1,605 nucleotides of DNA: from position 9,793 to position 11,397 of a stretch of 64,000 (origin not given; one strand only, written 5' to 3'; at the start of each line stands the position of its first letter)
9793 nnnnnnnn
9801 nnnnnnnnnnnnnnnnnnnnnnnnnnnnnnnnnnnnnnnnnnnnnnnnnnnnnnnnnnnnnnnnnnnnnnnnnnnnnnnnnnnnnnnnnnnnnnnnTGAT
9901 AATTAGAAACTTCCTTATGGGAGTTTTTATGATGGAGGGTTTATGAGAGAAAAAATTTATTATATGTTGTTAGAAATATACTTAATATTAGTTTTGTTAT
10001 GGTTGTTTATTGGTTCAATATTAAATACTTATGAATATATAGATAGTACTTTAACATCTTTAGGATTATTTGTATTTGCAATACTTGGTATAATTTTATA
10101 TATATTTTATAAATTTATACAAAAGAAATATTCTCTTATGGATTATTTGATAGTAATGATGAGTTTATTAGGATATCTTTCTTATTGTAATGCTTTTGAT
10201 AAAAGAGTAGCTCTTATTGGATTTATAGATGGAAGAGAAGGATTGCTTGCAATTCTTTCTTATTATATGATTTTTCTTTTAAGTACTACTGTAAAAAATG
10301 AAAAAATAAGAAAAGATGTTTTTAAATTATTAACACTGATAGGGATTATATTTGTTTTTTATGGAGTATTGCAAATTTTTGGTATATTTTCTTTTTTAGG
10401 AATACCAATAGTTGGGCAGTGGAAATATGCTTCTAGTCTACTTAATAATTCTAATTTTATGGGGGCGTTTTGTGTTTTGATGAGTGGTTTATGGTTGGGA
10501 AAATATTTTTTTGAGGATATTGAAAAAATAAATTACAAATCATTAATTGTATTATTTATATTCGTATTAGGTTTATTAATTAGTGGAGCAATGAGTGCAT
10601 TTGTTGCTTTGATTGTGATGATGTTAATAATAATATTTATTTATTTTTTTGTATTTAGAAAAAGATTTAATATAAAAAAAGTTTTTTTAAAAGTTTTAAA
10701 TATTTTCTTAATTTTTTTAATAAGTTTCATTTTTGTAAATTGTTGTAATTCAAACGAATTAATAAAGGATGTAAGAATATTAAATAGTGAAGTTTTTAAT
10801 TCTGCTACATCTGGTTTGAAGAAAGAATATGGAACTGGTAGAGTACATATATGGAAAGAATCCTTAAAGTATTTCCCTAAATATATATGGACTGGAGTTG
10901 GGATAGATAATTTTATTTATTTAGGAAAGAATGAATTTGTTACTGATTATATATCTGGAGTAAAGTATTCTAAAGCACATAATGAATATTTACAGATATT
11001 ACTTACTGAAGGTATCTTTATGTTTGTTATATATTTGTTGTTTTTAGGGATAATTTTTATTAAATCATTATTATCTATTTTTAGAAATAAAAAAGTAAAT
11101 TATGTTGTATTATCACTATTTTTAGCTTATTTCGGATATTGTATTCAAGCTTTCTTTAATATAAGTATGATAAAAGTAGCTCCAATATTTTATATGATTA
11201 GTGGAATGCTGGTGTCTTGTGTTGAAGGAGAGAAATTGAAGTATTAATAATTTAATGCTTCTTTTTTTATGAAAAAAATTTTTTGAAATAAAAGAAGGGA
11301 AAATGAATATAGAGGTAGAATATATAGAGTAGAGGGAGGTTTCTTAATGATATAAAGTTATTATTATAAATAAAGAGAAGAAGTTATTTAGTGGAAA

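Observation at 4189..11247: Tandem cassettes pairing Tyr-rich sorted surface proteins with Wzy_C (O-antigen-ligase/O-OTase-like) membrane proteins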

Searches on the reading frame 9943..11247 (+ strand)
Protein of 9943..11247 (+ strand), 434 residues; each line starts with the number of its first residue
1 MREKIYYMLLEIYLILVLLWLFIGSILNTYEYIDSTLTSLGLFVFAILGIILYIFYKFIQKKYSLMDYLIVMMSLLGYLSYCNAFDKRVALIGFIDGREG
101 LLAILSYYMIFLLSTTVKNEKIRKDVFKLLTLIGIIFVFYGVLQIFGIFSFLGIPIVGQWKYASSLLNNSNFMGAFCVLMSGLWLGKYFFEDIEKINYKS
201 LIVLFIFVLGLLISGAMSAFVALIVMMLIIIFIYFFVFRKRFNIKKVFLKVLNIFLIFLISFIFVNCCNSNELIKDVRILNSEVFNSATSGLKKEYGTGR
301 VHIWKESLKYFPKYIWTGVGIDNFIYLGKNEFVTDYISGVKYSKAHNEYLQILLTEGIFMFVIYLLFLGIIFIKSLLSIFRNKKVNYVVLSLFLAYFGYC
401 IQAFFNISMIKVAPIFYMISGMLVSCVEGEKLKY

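Call 3: search_protein_families(library=pfam, proteins=[window:9943-11247:+], max_evalue=0.01)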
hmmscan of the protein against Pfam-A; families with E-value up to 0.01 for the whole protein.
window:9943-11247:+ (434 aa): 1 family
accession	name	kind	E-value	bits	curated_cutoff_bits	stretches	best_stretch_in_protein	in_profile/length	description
PF04932.20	Wzy_C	-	3.7e-16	59.7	31.7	1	203-365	2-149/149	O-Antigen ligase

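Call 9: search_protein_families(library=ncbifam, proteins=[window:9943-11247:+], max_evalue=0.1)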
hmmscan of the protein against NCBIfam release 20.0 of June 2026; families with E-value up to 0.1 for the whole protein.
window:9943-11247:+ (434 aa): 0 families

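Call 12: find_homologous_proteins(query=window:9943-11247:+)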
Query window:9943-11247:+ (434 aa): 74 proteins with E <= 0.001 among 8000 candidates.
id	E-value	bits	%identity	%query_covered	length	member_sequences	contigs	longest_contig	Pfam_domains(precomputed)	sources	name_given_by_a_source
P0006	3.2e-267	905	100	100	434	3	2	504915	PF04932.21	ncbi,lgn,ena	-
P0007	5.4e-193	660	73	98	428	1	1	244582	PF04932.21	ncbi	-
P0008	2.7e-188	645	75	97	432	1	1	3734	PF04932.21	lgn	-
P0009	9.1e-113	396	49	99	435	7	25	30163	PF04932.21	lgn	-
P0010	4.9e-112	393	49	100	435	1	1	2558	PF04932.21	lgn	-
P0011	6.1e-108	380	48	97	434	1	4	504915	PF04932.21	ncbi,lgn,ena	-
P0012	1.4e-107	379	48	97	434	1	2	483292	PF04932.21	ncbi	-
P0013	2.0e-107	378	46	99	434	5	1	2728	PF04932.21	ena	-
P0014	4.8e-105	370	45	99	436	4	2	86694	PF04932.21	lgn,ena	-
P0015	1.3e-103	366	46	99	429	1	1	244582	PF04932.21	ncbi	-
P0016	8.1e-101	357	47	98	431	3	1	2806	PF04932.21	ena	-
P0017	6.9e-95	337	44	99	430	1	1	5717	PF04932.21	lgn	-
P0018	1.4e-92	329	45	100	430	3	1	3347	PF04932.21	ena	-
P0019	3.0e-88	315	41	94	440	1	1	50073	PF04932.21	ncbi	-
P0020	2.9e-86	309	40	99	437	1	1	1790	PF04932.21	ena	-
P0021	1.3e-75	274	39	97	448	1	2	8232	PF04932.21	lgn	-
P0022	5.6e-74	268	38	99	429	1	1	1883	PF04932.21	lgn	-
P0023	3.2e-71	259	40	80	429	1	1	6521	PF04932.21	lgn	-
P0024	7.2e-71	258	38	99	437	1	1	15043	PF04932.21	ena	-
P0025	4.3e-66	242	35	99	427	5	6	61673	PF04932.21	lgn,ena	-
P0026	3.0e-63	233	35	100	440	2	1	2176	PF04932.21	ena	-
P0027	4.7e-63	232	34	99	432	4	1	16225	PF04932.21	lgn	-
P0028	5.7e-58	215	34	96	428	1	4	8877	PF04932.21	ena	-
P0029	1.1e-54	205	34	92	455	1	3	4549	PF04932.21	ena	-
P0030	1.3e-54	204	36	87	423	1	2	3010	PF04932.21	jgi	-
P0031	1.4e-54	204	35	97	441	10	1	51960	-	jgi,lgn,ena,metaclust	metaclust:\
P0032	2.8e-54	203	36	79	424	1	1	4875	PF04932.21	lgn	-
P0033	1.9e-52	197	39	79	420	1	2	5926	PF04932.21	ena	-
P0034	1.3e-50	191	33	98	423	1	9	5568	PF04932.21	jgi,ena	-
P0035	4.2e-50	189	35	97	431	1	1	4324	PF04932.21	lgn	-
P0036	2.3e-46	177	33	97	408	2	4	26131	PF04932.21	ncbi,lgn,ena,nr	ncbi:MAG: O-antigen ligase family protein [Bacilli bacterium]|nr:O-antigen ligase family protein [Ba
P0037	2.8e-46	177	34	97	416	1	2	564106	PF04932.21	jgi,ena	-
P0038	9.9e-45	172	39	79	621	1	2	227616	PF02397.23,PF04932.21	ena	-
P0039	7.1e-43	166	31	100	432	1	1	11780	PF04932.21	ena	-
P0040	2.0e-42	164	35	97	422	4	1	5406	PF04932.21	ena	-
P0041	2.2e-42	164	30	98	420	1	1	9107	PF04932.21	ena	-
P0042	4.4e-41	160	38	87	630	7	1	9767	PF02397.23,PF04932.21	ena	-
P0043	9.1e-39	152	31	79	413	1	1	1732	PF04932.21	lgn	-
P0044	5.3e-38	150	35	88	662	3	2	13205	PF04932.21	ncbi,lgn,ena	-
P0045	6.4e-37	146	33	85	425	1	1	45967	PF04932.21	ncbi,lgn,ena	-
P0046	9.3e-37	145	34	93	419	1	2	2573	PF04932.21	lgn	-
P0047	2.6e-26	111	30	83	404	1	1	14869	PF04932.21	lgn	-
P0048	3.0e-25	108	31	80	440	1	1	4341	PF04932.21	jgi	jgi:O-antigen ligase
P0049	5.9e-25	107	27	78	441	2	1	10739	PF04932.21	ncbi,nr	ncbi:MAG: O-antigen ligase family protein [Bacillus sp. (in: Bacteria)]|nr:O-antigen ligase family p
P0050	8.2e-24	103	29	87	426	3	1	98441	PF04932.21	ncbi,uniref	ncbi:MAG: O-antigen ligase family protein [Clostridium sp.]|uniref:O-antigen ligase family protein n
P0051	1.8e-23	102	35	77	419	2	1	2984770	PF04932.21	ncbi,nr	ncbi:hypothetical protein FDN13_02920 [Caloramator sp. E03]|nr:hypothetical protein FDN13_02920 [Cal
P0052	6.4e-23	100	30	84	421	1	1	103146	PF04932.21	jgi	jgi:O-antigen ligase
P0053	1.8e-22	98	31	80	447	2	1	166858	PF04932.21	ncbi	ncbi:MAG: O-antigen ligase family protein [Sedimentibacter sp.]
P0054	3.5e-22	97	28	85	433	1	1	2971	PF04932.21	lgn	-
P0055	1.0e-21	96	29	68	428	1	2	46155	PF04932.21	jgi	jgi:O-antigen ligase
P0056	1.5e-21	95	31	86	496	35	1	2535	PF04932.21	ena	-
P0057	2.4e-21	95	30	84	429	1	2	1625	PF04932.21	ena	-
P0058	1.5e-20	92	30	77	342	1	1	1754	PF04932.21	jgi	-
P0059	2.6e-20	91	29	98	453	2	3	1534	PF04932.21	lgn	-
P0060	1.4e-18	86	29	97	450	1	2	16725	PF04932.21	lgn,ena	-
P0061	4.8e-17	81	29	69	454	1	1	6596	PF04932.21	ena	-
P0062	1.4e-16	79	31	78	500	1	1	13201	PF04932.21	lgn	-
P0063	1.7e-11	62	28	59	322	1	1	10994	PF04932.21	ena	-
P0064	3.3e-11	61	38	30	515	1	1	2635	PF04932.21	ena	-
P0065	1.4e-10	59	25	90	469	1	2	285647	PF04932.21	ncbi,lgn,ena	-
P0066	2.0e-10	59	32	32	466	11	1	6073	PF04932.21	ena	-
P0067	7.9e-10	57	37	30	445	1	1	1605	PF04932.21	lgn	-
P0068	6.9e-9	54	28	61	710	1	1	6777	PF14559.13,PF13431.13,PF13414.13,PF00515.35,PF21033.5,PF07719.24,PF04932.21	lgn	-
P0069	9.6e-9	53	33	31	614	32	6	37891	PF04932.21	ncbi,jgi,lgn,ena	-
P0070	3.4e-8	51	23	84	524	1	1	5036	PF04932.21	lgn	-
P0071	1.7e-7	49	37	29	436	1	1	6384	PF04932.21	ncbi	-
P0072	1.8e-7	49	34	28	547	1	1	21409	PF04932.21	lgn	-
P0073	2.9e-6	45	33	33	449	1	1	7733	PF04932.21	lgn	-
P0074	6.4e-6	44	24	89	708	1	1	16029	PF04932.21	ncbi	-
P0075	2.4e-5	42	29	30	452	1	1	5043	PF04932.21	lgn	-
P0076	3.9e-5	41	31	32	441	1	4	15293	PF04932.21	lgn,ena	-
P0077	1.3e-4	40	25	76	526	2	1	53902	PF04932.21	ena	-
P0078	6.0e-4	37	28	31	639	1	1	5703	PF04932.21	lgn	-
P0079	9.6e-4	37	29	34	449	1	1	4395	PF04932.21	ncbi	-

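Call 13: find_encoding_contigs(protein=P0007, flank=10000, max_places=3)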
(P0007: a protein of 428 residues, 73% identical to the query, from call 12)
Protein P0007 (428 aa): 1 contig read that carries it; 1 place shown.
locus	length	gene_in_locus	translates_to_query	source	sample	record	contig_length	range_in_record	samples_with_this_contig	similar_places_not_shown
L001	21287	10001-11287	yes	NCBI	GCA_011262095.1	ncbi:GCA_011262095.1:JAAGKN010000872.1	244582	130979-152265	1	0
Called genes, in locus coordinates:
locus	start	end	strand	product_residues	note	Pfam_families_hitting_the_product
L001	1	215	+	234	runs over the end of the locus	PF01510:Amidase_2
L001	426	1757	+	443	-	-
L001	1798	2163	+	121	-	-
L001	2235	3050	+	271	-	-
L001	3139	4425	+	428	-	-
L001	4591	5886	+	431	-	-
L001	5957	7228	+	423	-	-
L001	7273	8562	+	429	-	PF04932:Wzy_C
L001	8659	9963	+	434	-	-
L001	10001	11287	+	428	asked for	PF04932:Wzy_C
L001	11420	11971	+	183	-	-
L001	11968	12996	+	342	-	PF01909:NTP_transf_2 (weak), PF18765:Polbeta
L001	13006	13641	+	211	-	PF01863:YgjP-like, PF10263:SprT-like (weak)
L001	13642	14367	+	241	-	PF22435:MRM3-like_sub_bind, PF00588:SpoU_methylase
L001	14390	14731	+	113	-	-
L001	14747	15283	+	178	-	PF01928:CYTH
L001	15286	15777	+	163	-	PF01782:RimM, PF24986:PRC_RimM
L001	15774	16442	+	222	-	PF01746:tRNA_m1G_MT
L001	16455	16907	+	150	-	-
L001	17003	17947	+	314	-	-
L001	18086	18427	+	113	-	PF01245:Ribosomal_L19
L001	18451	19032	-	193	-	-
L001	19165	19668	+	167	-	PF10502:Peptidase_S26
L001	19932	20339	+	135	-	-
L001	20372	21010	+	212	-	PF01300:Sua5_yciO_yrdC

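Call 14: find_encoding_contigs(protein=P0006, flank=3000, max_places=3)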
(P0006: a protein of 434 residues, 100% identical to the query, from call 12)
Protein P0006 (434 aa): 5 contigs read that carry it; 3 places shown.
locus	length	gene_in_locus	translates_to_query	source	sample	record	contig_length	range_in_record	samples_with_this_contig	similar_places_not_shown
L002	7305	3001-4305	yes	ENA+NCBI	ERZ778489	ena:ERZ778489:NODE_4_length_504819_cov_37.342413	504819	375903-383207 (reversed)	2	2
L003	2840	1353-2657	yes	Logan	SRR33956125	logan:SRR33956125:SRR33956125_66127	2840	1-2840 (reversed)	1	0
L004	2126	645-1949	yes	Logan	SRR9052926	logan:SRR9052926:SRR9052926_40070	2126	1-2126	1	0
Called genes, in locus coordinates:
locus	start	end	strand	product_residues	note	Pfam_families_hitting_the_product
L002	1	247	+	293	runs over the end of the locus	-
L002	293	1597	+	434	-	PF04932:Wzy_C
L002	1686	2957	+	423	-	-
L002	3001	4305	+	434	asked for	PF04932:Wzy_C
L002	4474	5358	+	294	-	-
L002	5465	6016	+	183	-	-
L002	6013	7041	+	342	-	PF01909:NTP_transf_2, PF18765:Polbeta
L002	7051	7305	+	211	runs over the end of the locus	PF01863:YgjP-like, PF10263:SprT-like (weak)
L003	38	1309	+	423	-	-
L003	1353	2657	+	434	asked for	PF04932:Wzy_C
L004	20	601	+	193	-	-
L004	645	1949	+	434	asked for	PF04932:Wzy_C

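Call 15: find_encoding_contigs(protein=P0019, flank=8000, max_places=2)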
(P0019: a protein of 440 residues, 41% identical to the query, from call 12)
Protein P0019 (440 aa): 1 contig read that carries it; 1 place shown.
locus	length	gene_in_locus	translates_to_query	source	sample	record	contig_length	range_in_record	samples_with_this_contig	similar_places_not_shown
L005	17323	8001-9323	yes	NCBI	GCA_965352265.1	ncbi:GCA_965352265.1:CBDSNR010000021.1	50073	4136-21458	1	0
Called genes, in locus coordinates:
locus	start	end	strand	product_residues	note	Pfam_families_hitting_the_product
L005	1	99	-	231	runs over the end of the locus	-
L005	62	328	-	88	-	-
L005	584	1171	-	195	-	PF02588:YitT_membrane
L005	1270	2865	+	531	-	-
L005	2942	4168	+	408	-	PF02388:FemAB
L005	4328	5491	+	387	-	PF00933:Glyco_hydro_3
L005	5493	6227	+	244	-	PF06940:DUF1287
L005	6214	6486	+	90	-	-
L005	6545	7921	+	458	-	-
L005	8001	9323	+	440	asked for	PF04932:Wzy_C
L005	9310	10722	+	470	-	PF01943:Polysacc_synt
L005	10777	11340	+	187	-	PF04011:LemA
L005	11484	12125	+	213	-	PF01510:Amidase_2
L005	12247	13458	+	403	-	-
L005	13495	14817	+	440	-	PF04932:Wzy_C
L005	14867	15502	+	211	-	-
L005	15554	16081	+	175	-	-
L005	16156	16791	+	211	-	PF01863:YgjP-like, PF10263:SprT-like (weak)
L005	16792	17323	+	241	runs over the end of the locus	PF22435:MRM3-like_sub_bind, PF00588:SpoU_methylase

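Call 16: find_encoding_contigs(protein=P0025, flank=8000, max_places=2)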
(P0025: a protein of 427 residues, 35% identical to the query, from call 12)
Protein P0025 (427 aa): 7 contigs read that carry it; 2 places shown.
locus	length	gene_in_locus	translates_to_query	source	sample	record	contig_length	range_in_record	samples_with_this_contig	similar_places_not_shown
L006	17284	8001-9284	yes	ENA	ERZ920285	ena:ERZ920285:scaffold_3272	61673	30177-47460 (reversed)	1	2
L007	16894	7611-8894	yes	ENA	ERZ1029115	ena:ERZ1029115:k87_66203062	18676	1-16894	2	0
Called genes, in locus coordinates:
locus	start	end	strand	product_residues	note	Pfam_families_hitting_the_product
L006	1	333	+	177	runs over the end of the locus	PF02659:Mntp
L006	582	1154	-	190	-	-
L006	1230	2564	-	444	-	PF08245:Mur_ligase_M, PF02875:Mur_ligase_C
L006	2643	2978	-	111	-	PF12844:HTH_19, PF13560:HTH_31 (weak), PF01381:HTH_3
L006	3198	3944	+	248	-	PF01966:HD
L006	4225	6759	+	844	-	PF00133:tRNA-synt_1, PF01406:tRNA-synt_1e (faint), PF09334:tRNA-synt_1g, PF13603:tRNA-synt_1_2 (faint), PF09334:tRNA-synt_1g, PF00133:tRNA-synt_1, PF08264:Anticodon_1, PF10458:Val_tRNA-synt_C (weak)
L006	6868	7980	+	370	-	PF13477:Glyco_trans_4_2, PF13439:Glyco_transf_4, PF13579:Glyco_trans_4_4 (weak), PF00534:Glycos_transf_1, PF13692:Glyco_trans_1_4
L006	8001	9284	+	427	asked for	PF04932:Wzy_C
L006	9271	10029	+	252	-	PF04991:LicD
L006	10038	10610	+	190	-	-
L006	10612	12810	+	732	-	PF02463:SMC_N (weak), PF00664:ABC_membrane, PF13173:AAA_14 (faint), PF00005:ABC_tran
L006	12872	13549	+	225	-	PF20730:YetF_N (weak), PF04239:DUF421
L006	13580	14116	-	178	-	PF13302:Acetyltransf_3, PF13420:Acetyltransf_4, PF13523:Acetyltransf_8 (weak), PF00583:Acetyltransf_1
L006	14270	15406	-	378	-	-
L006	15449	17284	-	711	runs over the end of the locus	PF01136:Peptidase_U32, PF12392:DUF3656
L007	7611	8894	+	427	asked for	PF04932:Wzy_C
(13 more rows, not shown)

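Call 17: find_encoding_contigs(protein=P0037, flank=8000, max_places=2)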
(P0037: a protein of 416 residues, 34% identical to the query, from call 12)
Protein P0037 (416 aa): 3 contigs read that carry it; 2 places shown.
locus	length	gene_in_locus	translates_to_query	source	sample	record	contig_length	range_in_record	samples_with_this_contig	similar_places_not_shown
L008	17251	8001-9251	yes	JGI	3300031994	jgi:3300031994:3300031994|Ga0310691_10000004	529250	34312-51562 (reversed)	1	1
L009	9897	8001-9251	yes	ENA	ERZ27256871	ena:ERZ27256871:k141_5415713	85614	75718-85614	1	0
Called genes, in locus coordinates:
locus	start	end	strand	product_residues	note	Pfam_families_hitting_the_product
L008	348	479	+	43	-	-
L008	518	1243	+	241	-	PF17761:DUF1016_N, PF06250:YhcG_C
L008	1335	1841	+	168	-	-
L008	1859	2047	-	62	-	PF01381:HTH_3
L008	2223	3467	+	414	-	PF13173:AAA_14, PF13635:DUF4143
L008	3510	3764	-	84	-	PF01381:HTH_3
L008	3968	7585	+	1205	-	-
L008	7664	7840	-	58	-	-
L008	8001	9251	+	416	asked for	PF04932:Wzy_C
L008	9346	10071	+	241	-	PF00535:Glycos_transf_2, PF10111:Glyco_tranf_2_2, PF13641:Glyco_tranf_2_3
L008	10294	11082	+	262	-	PF04055:Radical_SAM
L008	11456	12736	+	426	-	PF07963:N_methyl (weak)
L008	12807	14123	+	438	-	PF04932:Wzy_C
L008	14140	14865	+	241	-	PF00535:Glycos_transf_2, PF10111:Glyco_tranf_2_2, PF13641:Glyco_tranf_2_3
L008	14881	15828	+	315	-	PF04055:Radical_SAM, PF13353:Fer4_12 (weak)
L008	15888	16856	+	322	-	PF00106:adh_short (weak), PF01073:3Beta_HSD, PF01370:Epimerase, PF02719:Polysacc_synt_2, PF04321:RmlD_sub_bind, PF07993:NAD_binding_4 (faint), PF13847:Methyltransf_31 (weak), PF16363:GDP_Man_Dehyd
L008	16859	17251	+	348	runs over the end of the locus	PF00534:Glycos_transf_1, PF13692:Glyco_trans_1_4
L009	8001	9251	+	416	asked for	PF04932:Wzy_C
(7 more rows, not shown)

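Call 26: find_encoding_contigs(protein=P0038, flank=8000, max_places=2)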
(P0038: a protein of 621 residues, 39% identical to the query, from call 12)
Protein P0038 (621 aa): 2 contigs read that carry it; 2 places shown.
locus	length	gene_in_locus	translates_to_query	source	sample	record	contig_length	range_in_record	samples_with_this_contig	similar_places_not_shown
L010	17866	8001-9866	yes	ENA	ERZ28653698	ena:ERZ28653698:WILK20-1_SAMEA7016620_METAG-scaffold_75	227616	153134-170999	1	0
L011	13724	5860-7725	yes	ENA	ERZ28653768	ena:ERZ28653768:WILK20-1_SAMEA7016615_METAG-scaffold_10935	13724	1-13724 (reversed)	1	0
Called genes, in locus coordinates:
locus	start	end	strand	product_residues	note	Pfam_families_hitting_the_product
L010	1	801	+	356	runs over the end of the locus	PF17231:DUF5305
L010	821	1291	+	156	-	-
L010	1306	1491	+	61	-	-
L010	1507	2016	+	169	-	-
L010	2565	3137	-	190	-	-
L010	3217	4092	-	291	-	PF02811:PHP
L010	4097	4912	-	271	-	PF23023:Anti-Pycsar_Apyc1, PF00753:Lactamase_B (weak), PF12706:Lactamase_B_2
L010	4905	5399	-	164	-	PF01467:CTP_transf_like, PF08218:Citrate_ly_lig (weak)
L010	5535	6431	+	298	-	PF00126:HTH_1, PF03466:LysR_substrate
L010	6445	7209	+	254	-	PF00535:Glycos_transf_2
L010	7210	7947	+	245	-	PF00535:Glycos_transf_2, PF10111:Glyco_tranf_2_2, PF13641:Glyco_tranf_2_3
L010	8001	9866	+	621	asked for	PF04932:Wzy_C, PF02397:Bac_transf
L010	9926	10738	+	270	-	-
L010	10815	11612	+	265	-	-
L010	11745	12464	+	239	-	PF00561:Abhydrolase_1, PF06342:DUF1057 (weak), PF12146:Hydrolase_4, PF12697:Abhydrolase_6, PF20408:Abhydrolase_11 (faint)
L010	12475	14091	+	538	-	PF08245:Mur_ligase_M, PF02875:Mur_ligase_C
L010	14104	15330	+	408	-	PF01820:Dala_Dala_lig_N, PF08443:RimK (faint), PF02786:CPSase_L_D2, PF02222:ATP-grasp (faint), PF07478:Dala_Dala_lig_C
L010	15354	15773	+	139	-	PF04463:2-thiour_desulf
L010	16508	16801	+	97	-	-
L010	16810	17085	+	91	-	-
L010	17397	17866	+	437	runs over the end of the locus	-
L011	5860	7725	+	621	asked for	PF04932:Wzy_C, PF02397:Bac_transf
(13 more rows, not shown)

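Call 27: find_encoding_contigs(protein=P0014, flank=8000, max_places=2)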
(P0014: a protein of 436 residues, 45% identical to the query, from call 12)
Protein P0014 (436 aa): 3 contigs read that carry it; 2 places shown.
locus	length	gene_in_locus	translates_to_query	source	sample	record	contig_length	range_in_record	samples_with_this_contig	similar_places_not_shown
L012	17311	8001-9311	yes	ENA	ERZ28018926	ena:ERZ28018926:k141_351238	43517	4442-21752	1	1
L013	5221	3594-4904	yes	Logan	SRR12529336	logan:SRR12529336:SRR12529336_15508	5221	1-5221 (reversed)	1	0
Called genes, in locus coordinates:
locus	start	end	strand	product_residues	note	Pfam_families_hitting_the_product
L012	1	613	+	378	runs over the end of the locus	-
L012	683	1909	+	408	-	PF02388:FemAB, PF13480:Acetyltransf_6 (faint)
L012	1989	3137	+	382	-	PF00933:Glyco_hydro_3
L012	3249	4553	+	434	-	PF04932:Wzy_C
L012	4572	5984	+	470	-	PF01943:Polysacc_synt, PF13440:Polysacc_synt_3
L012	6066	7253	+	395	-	-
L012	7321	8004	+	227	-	PF01510:Amidase_2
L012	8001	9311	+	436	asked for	PF04932:Wzy_C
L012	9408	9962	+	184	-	-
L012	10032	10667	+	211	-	PF01863:YgjP-like, PF10263:SprT-like (weak)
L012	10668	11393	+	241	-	PF22435:MRM3-like_sub_bind, PF08032:SpoU_sub_bind (faint), PF00588:SpoU_methylase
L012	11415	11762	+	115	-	-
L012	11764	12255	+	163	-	PF01782:RimM, PF05239:PRC (weak), PF24986:PRC_RimM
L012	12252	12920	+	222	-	PF01746:tRNA_m1G_MT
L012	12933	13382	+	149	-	-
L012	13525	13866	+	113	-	PF01245:Ribosomal_L19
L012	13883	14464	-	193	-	-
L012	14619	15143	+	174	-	PF10502:Peptidase_S26, PF00717:Peptidase_S24 (weak)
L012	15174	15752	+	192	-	PF13489:Methyltransf_23, PF13847:Methyltransf_31 (weak), PF08241:Methyltransf_11, PF13649:Methyltransf_25 (faint)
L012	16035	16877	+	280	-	PF12706:Lactamase_B_2, PF23023:Anti-Pycsar_Apyc1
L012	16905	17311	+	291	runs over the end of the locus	PF03193:RsgA_GTPase (weak), PF01926:MMR_HSR1, PF02421:FeoB_N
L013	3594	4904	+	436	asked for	PF04932:Wzy_C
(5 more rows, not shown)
